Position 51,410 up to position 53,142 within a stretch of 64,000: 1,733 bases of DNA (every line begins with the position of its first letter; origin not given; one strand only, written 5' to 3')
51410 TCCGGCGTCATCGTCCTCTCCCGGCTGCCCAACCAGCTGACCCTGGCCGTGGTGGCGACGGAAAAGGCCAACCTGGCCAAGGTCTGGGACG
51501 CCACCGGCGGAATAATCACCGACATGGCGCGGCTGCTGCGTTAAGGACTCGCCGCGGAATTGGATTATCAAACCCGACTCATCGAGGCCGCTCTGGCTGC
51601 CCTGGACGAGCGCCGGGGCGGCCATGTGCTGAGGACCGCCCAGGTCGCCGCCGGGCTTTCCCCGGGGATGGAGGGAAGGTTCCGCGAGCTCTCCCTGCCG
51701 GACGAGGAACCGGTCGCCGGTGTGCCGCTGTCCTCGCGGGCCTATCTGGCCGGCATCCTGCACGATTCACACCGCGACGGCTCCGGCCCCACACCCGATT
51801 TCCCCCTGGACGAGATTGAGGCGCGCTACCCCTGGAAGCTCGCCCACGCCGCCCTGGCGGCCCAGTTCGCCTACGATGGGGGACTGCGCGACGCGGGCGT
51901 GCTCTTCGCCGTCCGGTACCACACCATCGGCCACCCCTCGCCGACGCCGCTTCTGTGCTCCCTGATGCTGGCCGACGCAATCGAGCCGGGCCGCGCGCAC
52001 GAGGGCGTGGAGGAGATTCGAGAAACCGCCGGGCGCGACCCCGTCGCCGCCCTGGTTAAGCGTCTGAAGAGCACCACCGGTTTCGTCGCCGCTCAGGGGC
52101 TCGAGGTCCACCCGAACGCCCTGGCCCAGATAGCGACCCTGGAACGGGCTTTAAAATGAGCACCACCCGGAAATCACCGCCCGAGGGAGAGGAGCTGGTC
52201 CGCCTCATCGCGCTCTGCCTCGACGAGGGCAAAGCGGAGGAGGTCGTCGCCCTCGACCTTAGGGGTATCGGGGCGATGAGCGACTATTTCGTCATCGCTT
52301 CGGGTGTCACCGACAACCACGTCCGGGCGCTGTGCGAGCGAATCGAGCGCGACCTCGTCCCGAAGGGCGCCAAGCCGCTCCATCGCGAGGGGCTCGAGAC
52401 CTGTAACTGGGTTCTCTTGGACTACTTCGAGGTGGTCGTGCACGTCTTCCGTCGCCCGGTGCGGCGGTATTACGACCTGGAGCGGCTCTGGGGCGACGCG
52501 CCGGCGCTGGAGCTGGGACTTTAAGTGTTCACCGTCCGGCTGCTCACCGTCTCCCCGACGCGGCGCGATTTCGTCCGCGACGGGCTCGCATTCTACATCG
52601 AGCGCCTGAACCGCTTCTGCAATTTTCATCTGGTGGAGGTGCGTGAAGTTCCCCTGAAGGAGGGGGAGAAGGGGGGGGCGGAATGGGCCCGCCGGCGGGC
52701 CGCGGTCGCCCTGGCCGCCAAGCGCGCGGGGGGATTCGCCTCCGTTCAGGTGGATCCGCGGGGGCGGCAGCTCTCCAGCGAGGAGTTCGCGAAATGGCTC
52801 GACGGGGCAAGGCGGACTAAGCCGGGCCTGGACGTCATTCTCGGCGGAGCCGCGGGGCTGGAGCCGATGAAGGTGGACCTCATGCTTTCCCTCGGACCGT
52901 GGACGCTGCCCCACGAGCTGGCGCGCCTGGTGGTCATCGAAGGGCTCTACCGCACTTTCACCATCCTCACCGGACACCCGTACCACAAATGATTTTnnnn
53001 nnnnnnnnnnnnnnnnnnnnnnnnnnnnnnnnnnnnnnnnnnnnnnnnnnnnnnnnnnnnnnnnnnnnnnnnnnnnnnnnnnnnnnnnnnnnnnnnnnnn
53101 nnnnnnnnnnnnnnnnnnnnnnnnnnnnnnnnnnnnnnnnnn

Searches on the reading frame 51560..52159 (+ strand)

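Call 44: search_protein_families(library=pfam, proteins=[window:51560-52159:+], max_evalue=0.01)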
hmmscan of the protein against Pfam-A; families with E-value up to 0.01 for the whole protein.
window:51560-52159:+ (199 aa): 1 family
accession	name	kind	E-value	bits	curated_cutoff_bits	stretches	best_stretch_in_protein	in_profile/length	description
PF01966.28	HD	-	1.2e-07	32.4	22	1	20-142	2-114/116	HD domain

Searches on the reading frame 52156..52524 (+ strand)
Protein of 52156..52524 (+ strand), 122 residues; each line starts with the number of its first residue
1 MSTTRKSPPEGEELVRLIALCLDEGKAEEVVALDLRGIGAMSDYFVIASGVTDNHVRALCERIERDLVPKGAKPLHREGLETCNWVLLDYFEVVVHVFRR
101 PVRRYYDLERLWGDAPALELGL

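Call 44: search_protein_families(library=pfam, proteins=[window:52156-52524:+], max_evalue=0.01)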
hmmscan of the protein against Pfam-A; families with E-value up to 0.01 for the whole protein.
window:52156-52524:+ (122 aa): 1 family
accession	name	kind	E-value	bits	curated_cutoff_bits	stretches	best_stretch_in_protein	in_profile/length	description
PF02410.21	RsfS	-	1e-28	99.8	21.6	1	18-112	3-98/98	Ribosomal silencing factor during starvation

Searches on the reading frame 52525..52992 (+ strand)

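Call 44: search_protein_families(library=pfam, proteins=[window:52525-52992:+], max_evalue=0.01)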
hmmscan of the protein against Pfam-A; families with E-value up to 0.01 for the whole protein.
window:52525-52992:+ (155 aa): 1 family
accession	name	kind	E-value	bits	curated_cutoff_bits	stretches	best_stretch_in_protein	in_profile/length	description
PF02590.22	SPOUT_MTase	-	5e-31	108.2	27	1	4-154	3-154/154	Predicted SPOUT methyltransferase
